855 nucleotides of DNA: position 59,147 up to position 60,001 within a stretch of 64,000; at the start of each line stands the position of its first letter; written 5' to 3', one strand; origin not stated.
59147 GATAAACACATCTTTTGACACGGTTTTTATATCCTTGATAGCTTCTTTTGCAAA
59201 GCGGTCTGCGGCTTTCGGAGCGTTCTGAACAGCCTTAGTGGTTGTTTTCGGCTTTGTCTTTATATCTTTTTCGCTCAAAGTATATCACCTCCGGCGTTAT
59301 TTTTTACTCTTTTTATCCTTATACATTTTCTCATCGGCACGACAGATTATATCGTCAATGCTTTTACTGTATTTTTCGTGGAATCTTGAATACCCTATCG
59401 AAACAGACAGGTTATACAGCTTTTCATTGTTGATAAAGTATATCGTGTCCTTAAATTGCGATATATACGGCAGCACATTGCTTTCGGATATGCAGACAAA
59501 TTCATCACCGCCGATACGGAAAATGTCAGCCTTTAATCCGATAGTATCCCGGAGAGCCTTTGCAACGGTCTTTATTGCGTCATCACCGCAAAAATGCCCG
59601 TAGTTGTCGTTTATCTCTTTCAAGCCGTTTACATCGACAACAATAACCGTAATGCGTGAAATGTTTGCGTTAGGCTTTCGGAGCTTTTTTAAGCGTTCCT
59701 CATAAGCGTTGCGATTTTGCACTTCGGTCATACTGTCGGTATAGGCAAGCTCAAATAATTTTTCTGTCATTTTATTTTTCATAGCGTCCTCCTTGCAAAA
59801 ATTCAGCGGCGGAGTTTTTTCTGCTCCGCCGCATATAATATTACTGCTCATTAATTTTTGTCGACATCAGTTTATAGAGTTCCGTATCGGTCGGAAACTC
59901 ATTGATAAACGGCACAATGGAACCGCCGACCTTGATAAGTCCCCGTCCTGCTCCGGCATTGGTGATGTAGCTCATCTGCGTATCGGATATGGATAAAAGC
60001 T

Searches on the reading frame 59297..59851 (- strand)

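Call 4: search_protein_families(library=pfam, proteins=[window:59297-59851:-], max_evalue=0.01)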
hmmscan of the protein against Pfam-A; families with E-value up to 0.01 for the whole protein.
window:59297-59851:- (184 aa): 1 family
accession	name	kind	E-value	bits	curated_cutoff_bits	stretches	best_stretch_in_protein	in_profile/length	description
PF00990.26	GGDEF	-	4.4e-28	98.5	23.8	1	36-183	1-158/161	Diguanylate cyclase, GGDEF domain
